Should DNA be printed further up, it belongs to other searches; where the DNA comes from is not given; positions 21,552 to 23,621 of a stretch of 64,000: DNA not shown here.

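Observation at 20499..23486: SIR2-HerA two-gene anti-phage island dropped into a catabolic locus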

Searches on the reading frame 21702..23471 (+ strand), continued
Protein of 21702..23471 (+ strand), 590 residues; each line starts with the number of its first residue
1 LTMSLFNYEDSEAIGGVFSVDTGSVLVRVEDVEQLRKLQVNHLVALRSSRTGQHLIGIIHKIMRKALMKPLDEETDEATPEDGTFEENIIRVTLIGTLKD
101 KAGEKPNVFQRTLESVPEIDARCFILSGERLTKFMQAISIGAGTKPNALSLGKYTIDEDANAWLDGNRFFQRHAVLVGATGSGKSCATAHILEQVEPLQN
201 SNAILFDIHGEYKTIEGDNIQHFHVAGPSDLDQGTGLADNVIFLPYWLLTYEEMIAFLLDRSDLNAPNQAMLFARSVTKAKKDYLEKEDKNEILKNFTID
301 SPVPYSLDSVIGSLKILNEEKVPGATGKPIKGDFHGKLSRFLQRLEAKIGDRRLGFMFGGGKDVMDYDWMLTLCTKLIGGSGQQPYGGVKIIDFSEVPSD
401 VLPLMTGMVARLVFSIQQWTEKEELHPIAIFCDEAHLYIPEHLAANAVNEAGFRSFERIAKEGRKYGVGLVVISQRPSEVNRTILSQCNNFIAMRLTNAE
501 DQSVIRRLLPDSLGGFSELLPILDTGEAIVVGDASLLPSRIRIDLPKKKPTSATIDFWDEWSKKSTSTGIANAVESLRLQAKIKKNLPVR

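Call 16: find_homologous_proteins(query=window:21708-23471:+, max_evalue=1e-10)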
Query window:21708-23471:+ (588 aa): 8000 proteins with E <= 1e-10 among 8000 candidates; the best 120 are listed.
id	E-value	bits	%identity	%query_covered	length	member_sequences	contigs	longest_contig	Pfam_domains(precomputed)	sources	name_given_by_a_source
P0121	0.0e+0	1325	100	100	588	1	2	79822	PF10412.16,PF01935.24,PF05872.19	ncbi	-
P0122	1.3e-265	900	69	99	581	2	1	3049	PF10412.16,PF01935.24,PF05872.19,PF01580.25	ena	-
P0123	7.4e-264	895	68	98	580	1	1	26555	PF01935.24,PF05872.19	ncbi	-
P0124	2.8e-262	889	67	99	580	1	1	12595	PF10412.16,PF01935.24,PF05872.19,PF01580.25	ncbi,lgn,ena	-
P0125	1.0e-261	888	68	99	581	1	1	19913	PF10412.16,PF01935.24,PF05872.19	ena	-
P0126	1.6e-261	887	68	99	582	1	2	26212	PF10412.16,PF01935.24,PF05872.19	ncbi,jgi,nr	ncbi:MAG: ATP-binding protein [Deltaproteobacteria bacterium]|nr:ATP-binding protein [Deltaproteobac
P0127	2.5e-261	886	67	99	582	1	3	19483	PF10412.16,PF01935.24,PF05872.19,PF01580.25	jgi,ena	-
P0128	2.6e-261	886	68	99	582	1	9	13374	PF10412.16,PF01935.24,PF05872.19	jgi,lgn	jgi:DNA helicase HerA-like ATPase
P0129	4.2e-261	886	67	99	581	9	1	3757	PF10412.16,PF01935.24,PF05872.19,PF13401.13,PF01580.25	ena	-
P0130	1.3e-260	884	68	99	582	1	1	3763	PF10412.16,PF01935.24,PF05872.19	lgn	-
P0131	1.3e-260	884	68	99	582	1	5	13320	PF10412.16,PF01935.24,PF05872.19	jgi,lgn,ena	jgi:DNA helicase HerA-like ATPase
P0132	1.5e-260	884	68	99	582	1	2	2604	PF10412.16,PF01935.24,PF05872.19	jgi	-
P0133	3.2e-260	883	67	99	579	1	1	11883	PF10412.16,PF01935.24,PF05872.19,PF01580.25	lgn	-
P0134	4.1e-260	882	69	99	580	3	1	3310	PF01935.24,PF05872.19,PF01580.25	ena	-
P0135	1.7e-259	880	68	99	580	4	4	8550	PF10412.16,PF01935.24,PF05872.19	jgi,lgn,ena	-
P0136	5.2e-259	879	67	99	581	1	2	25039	PF10412.16,PF01935.24,PF05872.19,PF01580.25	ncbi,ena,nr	ncbi:MAG: ATP-binding protein [Nitrospinae bacterium]|nr:ATP-binding protein [Nitrospinota bacterium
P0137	5.9e-257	872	66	99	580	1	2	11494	PF10412.16,PF01935.24,PF05872.19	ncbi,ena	-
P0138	1.1e-256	871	67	99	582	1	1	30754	PF10412.16,PF01935.24,PF05872.19,PF01580.25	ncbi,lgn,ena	-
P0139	7.6e-256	868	65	99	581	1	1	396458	PF10412.16,PF01935.24,PF05872.19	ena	-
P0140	1.5e-255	867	66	98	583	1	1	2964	PF10412.16,PF01935.24,PF05872.19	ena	-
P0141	1.2e-254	864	66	99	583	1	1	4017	PF01935.24,PF05872.19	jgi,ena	-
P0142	3.7e-254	863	67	99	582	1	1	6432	PF10412.16,PF01935.24,PF05872.19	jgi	jgi:uncharacterized protein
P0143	2.3e-253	860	65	99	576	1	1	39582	PF10412.16,PF01935.24,PF05872.19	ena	-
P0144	4.2e-253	859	66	98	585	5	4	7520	PF10412.16,PF01935.24,PF05872.19,PF01580.25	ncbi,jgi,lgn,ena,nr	ncbi:MAG: ATPase [Deltaproteobacteria bacterium]|nr:MAG: ATPase [Deltaproteobacteria bacterium]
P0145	4.4e-252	856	65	99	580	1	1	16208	PF10412.16,PF01935.24,PF05872.19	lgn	-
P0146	6.6e-252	855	65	99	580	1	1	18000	PF10412.16,PF01935.24,PF05872.19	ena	-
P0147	4.8e-251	852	65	99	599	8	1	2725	PF10412.16,PF01935.24,PF05872.19,PF01580.25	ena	-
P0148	7.4e-251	852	65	98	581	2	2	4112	PF01935.24,PF05872.19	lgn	-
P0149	8.8e-251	851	65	98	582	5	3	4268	PF10412.16,PF01935.24,PF05872.19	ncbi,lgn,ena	-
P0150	3.1e-250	850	65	98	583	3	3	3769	PF01935.24,PF05872.19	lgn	-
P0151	3.2e-250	850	66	98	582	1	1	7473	PF01935.24,PF05872.19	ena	-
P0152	5.6e-250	849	65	98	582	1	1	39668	PF10412.16,PF01935.24,PF05872.19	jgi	-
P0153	8.6e-250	848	65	99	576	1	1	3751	PF10412.16,PF01935.24,PF05872.19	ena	-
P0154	1.0e-249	848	64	99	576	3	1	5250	PF01935.24,PF05872.19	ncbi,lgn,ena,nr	ncbi:ATP-binding protein [Candidatus Pacearchaeota archaeon]|nr:ATP-binding protein [Candidatus Pace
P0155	1.8e-249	847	66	98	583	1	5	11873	PF01935.24,PF05872.19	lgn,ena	-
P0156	2.5e-249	847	66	98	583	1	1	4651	PF01935.24,PF05872.19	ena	-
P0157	3.5e-249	846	65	98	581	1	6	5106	PF01935.24,PF05872.19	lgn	-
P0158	6.8e-249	845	64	99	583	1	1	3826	PF10412.16,PF01935.24,PF05872.19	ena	-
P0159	6.8e-249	845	65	98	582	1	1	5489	PF01935.24,PF05872.19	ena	-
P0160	8.0e-249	845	66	98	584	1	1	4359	PF10412.16,PF01935.24,PF05872.19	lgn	-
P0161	1.2e-248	844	65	98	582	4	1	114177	PF01935.24,PF05872.19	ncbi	ncbi:MAG: ATP-binding protein [Planctomycetota bacterium]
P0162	1.9e-248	844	64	98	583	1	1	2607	PF01935.24,PF05872.19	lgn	-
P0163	2.6e-248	843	64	98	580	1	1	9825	PF01935.24,PF05872.19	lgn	-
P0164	2.8e-248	843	64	99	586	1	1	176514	PF10412.16,PF01935.24,PF05872.19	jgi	-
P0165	3.4e-248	843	64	98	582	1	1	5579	PF01935.24,PF05872.19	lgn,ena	-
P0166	4.2e-248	843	66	98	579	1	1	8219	PF10412.16,PF01935.24,PF05872.19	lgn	-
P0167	4.3e-248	843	66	98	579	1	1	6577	PF10412.16,PF01935.24,PF05872.19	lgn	-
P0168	4.9e-248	842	65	98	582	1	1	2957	PF01935.24,PF05872.19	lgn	-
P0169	4.9e-248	842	64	98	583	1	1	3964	PF01935.24,PF05872.19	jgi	-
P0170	5.0e-248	842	66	98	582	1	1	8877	PF01935.24,PF05872.19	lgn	-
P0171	5.3e-248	842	64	99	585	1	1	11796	PF01935.24,PF05872.19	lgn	-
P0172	5.3e-248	842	66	98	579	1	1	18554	PF01935.24,PF05872.19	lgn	-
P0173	5.9e-248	842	66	98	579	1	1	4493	PF10412.16,PF01935.24,PF05872.19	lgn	-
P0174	6.1e-248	842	65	98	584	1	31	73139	PF01935.24,PF05872.19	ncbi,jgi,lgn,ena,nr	ncbi:Bipolar DNA helicase [Olavius sp. associated proteobacterium Delta 1]|nr:Bipolar DNA helicase [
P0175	8.4e-248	842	65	98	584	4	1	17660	PF10412.16,PF01935.24,PF05872.19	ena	-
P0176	1.4e-247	841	64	98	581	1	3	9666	PF01935.24,PF05872.19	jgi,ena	-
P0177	1.7e-247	841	66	98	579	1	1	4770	PF01935.24,PF05872.19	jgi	jgi:Helicase HerA, central domain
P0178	2.3e-247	840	65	98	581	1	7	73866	PF01935.24,PF05872.19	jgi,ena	jgi:hypothetical protein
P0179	3.3e-247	840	66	98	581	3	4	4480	PF01935.24,PF05872.19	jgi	jgi:hypothetical protein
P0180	3.8e-247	839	65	98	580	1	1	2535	PF01935.24,PF05872.19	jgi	-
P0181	4.7e-247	839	64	98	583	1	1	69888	PF01935.24,PF05872.19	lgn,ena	-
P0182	5.0e-247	839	65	98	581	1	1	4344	PF01935.24,PF05872.19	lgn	-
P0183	6.3e-247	839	66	98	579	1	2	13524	PF01935.24,PF05872.19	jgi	jgi:hypothetical protein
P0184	6.5e-247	839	65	98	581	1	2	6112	PF01935.24,PF05872.19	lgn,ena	-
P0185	7.5e-247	838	66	98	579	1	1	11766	PF10412.16,PF01935.24,PF05872.19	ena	-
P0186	7.5e-247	838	65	98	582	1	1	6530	PF10412.16,PF01935.24,PF05872.19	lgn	-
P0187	9.8e-247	838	65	98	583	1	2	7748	PF01935.24,PF05872.19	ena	-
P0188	1.1e-246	838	65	98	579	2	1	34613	PF01935.24,PF05872.19,PF13401.13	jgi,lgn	-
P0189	1.2e-246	838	65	98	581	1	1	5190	PF01935.24,PF05872.19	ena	-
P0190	1.2e-246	838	64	98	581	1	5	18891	PF01935.24,PF05872.19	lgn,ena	-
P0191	1.2e-246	838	64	98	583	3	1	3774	PF10412.16,PF01935.24,PF05872.19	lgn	-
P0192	1.4e-246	838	65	98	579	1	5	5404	PF01935.24,PF05872.19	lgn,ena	-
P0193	1.4e-246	838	65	98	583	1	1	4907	PF01935.24,PF05872.19,PF13401.13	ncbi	-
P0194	1.5e-246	838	65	98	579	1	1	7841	PF10412.16,PF01935.24,PF05872.19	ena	-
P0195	1.6e-246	837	65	98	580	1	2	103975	PF01935.24,PF05872.19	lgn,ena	-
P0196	2.6e-246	837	64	99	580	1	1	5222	PF01935.24,PF05872.19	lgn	-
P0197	3.2e-246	836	64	99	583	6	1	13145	PF01935.24,PF05872.19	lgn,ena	-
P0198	4.0e-246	836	64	98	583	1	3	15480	PF10412.16,PF01935.24,PF05872.19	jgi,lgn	jgi:Predicted ATPase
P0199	4.2e-246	836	65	99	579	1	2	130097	PF10412.16,PF01935.24,PF05872.19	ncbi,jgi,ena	-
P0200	4.3e-246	836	64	98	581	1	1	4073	PF01935.24,PF05872.19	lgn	-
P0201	4.3e-246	836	65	98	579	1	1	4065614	PF10412.16,PF01935.24,PF05872.19,PF13401.13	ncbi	ncbi:MAG: ATP-binding protein [Syntrophales bacterium]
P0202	4.4e-246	836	64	98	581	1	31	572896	PF01935.24,PF05872.19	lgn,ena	-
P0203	4.8e-246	836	65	98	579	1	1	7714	PF01935.24,PF05872.19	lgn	-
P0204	5.4e-246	836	65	99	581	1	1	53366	PF10412.16,PF01935.24,PF05872.19,PF13401.13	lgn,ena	-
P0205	5.5e-246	836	65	98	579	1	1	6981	PF10412.16,PF01935.24,PF05872.19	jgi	-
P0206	5.7e-246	836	64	98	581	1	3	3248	PF01935.24,PF05872.19,PF01580.25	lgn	-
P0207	7.3e-246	835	66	98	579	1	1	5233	PF01935.24,PF05872.19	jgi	-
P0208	7.7e-246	835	65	98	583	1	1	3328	PF01935.24,PF05872.19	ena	-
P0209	8.0e-246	835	64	98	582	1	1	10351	PF01935.24,PF05872.19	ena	-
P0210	9.2e-246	835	64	98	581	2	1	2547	PF10412.16,PF01935.24,PF05872.19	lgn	-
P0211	9.6e-246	835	65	98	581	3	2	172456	PF01935.24,PF05872.19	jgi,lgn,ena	-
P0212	9.6e-246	835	65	98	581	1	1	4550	PF01935.24,PF05872.19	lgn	-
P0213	9.8e-246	835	66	98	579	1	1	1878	PF01935.24,PF05872.19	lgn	-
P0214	1.5e-245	834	66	98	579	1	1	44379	PF01935.24,PF05872.19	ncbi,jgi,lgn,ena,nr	ncbi:MAG: ATPase [Deltaproteobacteria bacterium RBG_13_43_22]|nr:MAG: ATPase [Deltaproteobacteria ba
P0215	1.7e-245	834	65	98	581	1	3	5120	PF01935.24,PF05872.19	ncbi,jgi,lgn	-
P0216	1.7e-245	834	65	98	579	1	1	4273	PF01935.24,PF05872.19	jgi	jgi:hypothetical protein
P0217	1.9e-245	834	64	98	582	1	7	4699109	PF01935.24,PF05872.19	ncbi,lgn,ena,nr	ncbi:MAG: DUF87 domain-containing protein [Gammaproteobacteria bacterium]|nr:DUF87 domain-containing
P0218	2.3e-245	834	64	98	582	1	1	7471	PF01935.24,PF05872.19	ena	-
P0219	2.6e-245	833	65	98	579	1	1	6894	PF10412.16,PF01935.24,PF05872.19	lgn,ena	-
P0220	2.6e-245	833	65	98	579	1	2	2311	PF10412.16,PF01935.24,PF05872.19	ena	-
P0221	2.8e-245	833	64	98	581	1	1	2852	PF01935.24,PF05872.19,PF01580.25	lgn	-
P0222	2.9e-245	833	64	98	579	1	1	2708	PF01935.24,PF05872.19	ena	-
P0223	2.9e-245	833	65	98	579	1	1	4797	PF01935.24,PF05872.19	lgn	-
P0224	2.9e-245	833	65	98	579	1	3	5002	PF01935.24,PF05872.19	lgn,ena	-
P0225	2.9e-245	833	64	98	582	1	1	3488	PF01935.24,PF05872.19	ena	-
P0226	3.2e-245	833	65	98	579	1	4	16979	PF10412.16,PF01935.24,PF05872.19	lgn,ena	-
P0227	3.9e-245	833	64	98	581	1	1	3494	PF01935.24,PF05872.19,PF01580.25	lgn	-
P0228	5.3e-245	832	64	98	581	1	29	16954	PF01935.24,PF05872.19,PF01580.25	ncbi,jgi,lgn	jgi:hypothetical protein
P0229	5.3e-245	832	64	98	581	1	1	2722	PF01935.24,PF05872.19,PF01580.25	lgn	-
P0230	5.7e-245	832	65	98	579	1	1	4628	PF01935.24,PF05872.19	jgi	jgi:hypothetical protein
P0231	5.9e-245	832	64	98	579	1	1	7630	PF10412.16,PF01935.24,PF05872.19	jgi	-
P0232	7.2e-245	832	64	98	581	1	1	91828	PF01935.24,PF05872.19,PF01580.25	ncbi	-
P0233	7.3e-245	832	64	98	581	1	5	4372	PF01935.24,PF05872.19,PF01580.25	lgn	-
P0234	8.3e-245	832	65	98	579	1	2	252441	PF01935.24,PF05872.19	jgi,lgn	-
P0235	8.7e-245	832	64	98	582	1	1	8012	PF01935.24,PF05872.19,PF01580.25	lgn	-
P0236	8.9e-245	832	65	98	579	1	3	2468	PF10412.16,PF01935.24,PF05872.19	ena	-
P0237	9.8e-245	831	64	98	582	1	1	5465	PF01935.24,PF05872.19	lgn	-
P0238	1.1e-244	831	65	98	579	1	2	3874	PF01935.24,PF05872.19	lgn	-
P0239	1.4e-244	831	65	98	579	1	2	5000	PF01935.24,PF05872.19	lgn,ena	-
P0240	1.9e-244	831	64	98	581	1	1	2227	PF01935.24,PF05872.19,PF01580.25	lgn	-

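Call 53: search_dna_similar(query=window:21708-23471:+, collection=plasmids, mode=protein, max_rows=30, max_evalue=1e-20)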
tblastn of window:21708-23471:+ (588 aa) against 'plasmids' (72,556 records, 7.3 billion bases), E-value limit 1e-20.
Records with a match: 372; places in all: 384; records where one place covers at least 80% of the query: 87.
Best place of each record, by identity: <60% 372.
By first word of the organism name: Citrobacter 68; Klebsiella 67; Escherichia 48; Enterobacter 30; Serratia 21; Salmonella 14; Bradyrhizobium 10; Piscirickettsia 9; Sinorhizobium 8; Rhizobium 6; and 54 more.
By predicted mobility (MOB-suite, as given by PLSDB): conjugative 188; non-mobilizable 97; mobilizable 87.
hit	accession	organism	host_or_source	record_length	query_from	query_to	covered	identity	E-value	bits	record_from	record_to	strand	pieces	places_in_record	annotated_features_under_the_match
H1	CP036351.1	Planctomycetes bacterium K2D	-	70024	1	579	98%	59.1%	0e+0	707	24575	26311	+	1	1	AAA-like domain protein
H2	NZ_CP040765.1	Paracoccus liaowanqingii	Tibetan antelope,cell culture,feces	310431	1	582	99%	58.7%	0e+0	696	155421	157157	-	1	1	DUF87 domain-containing protein | SIR2 family protein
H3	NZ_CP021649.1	Acidovorax sp. T1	-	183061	1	578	98%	59.1%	0e+0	705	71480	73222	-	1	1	ATP-binding protein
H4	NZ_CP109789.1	Leisingera thetidis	-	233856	1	579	98%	58.4%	0e+0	680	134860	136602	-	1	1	ATP-binding protein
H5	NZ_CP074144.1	Serratia sp. JSRIV002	river water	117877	1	578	98%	57.9%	0e+0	698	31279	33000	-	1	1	ATP-binding protein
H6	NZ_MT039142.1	Serratia entomophila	-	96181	1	578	98%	57.9%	0e+0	698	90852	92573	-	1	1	ATP-binding protein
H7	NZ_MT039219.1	Serratia proteamaculans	-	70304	1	578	98%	57.9%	0e+0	697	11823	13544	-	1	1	ATP-binding protein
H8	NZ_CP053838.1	Aliarcobacter faecis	Cell culture,Human septic tank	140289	1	578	98%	57.8%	0e+0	705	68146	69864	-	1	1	DUF87 domain-containing protein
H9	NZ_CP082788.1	Serratia entomophila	Costelytra zealandica,diseased grass ...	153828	1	578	98%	57.5%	0e+0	693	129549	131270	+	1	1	ATP-binding protein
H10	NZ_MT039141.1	Serratia entomophila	-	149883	1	578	98%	57.5%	0e+0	693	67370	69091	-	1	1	ATP-binding protein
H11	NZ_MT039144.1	Serratia entomophila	-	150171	1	578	98%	57.5%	0e+0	693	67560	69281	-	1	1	ATP-binding protein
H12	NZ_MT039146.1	Serratia entomophila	-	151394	1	578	98%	57.5%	0e+0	693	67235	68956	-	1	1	ATP-binding protein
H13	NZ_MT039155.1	Serratia entomophila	-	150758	1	578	98%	57.5%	0e+0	693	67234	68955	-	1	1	ATP-binding protein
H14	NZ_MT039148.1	Serratia entomophila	-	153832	1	578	98%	57.5%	0e+0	693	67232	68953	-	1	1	ATP-binding protein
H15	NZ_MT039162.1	Serratia entomophila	-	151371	1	578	98%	57.5%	0e+0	693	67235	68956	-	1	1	ATP-binding protein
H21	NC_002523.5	Serratia entomophila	-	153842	1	578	98%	57.5%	0e+0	693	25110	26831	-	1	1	ATP-binding protein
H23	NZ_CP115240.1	Pseudomonas aeruginosa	Homo sapiens,culture samples from human ...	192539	1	578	98%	57.3%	0e+0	688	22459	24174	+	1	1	ATP-binding protein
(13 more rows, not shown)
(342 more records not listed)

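Call 54: get_annotated_region(hit=H21, flank=4000)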
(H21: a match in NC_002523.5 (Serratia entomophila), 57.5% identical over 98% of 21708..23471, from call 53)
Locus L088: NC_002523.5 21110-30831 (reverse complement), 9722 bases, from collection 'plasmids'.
description: Serratia entomophila plasmid pADAP, complete sequence
organism: Serratia entomophila (NCBI taxid 42906)
taxonomy: Bacteria; Pseudomonadota; Gammaproteobacteria; Enterobacterales; Yersiniaceae; Serratia; Serratia entomophila
host: -; source: -; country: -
typing (MOB-suite, as given by PLSDB): conjugative; replicon rep_cluster_1057; relaxase MOBP; mating-pair formation MPF_I
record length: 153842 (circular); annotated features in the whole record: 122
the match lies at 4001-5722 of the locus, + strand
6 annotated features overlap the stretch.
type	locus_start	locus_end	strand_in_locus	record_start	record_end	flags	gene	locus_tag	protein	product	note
CDS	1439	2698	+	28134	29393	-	-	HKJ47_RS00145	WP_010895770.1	GIY-YIG nuclease family protein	-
CDS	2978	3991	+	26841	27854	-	-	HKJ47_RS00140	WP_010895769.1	SIR2 family protein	-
CDS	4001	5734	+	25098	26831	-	-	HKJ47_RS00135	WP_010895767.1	ATP-binding protein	-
CDS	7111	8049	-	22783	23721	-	-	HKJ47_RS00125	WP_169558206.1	Replication protein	-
CDS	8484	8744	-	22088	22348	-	repA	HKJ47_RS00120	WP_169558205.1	replication regulatory protein RepA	-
CDS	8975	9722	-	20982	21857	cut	-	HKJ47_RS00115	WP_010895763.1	hypothetical protein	-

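Call 55: get_annotated_region(hit=H23, flank=4000)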
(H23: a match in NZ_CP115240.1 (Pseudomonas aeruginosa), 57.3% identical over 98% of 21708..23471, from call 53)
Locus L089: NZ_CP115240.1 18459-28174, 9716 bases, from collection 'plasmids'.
description: Pseudomonas aeruginosa strain F045 plasmid pF045_1, complete sequence
organism: Pseudomonas aeruginosa (NCBI taxid 287)
taxonomy: Bacteria; Pseudomonadota; Gammaproteobacteria; Pseudomonadales; Pseudomonadaceae; Pseudomonas; Pseudomonas aeruginosa
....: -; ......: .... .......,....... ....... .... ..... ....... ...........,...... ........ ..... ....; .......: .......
typing (MOB-suite, as given by PLSDB): non-mobilizable; mating-pair formation MPF_I
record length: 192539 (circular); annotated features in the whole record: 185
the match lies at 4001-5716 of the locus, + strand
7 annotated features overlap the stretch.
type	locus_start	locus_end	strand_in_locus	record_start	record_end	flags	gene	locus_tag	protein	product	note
CDS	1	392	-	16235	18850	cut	-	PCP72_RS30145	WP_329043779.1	DEAD/DEAH box helicase family protein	-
CDS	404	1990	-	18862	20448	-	-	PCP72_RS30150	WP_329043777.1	site-specific DNA-methyltransferase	GO:0006306 - DNA methylation [Evidence IEA]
CDS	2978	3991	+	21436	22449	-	-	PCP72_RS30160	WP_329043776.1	SIR2 family protein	-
CDS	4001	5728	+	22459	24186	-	-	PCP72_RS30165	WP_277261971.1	ATP-binding protein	-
CDS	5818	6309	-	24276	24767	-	-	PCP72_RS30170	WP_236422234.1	protein kinase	-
CDS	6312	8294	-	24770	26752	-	-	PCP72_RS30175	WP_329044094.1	integrase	-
CDS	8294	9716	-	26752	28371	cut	-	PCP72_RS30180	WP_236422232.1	tyrosine-type recombinase/integrase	GO:0015074 - DNA integration [Evidence IEA]; GO:0006310 - DNA recombination [Evidence IEA]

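Call 56: get_annotated_region(hit=H8, flank=4000)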
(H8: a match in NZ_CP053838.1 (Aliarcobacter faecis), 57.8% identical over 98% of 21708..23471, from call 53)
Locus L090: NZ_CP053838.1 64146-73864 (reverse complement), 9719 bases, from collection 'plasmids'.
description: Aliarcobacter faecis strain CCUG 66484 plasmid pAFAEC, complete sequence
organism: Aliarcobacter faecis (NCBI taxid 1564138)
taxonomy: Bacteria; Campylobacterota; Epsilonproteobacteria; Campylobacterales; Arcobacteraceae; Aliarcobacter; Aliarcobacter faecis
host: -; source: Cell culture,Human septic tank; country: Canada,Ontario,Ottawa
typing (MOB-suite, as given by PLSDB): non-mobilizable
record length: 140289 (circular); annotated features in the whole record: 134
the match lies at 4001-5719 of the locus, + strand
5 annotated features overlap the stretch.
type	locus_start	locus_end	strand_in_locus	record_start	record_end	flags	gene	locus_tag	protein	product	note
CDS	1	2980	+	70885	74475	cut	-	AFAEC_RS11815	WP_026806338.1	AAA family ATPase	GO:0006302 - double-strand break repair [Evidence IEA]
CDS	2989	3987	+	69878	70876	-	-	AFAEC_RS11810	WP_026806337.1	SIR2 family protein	-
CDS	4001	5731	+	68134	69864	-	-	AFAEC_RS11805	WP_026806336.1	DUF87 domain-containing protein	-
CDS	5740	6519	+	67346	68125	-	-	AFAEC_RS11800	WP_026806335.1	DUF6602 domain-containing protein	-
CDS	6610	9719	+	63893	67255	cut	-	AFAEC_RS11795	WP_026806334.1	AAA domain-containing protein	-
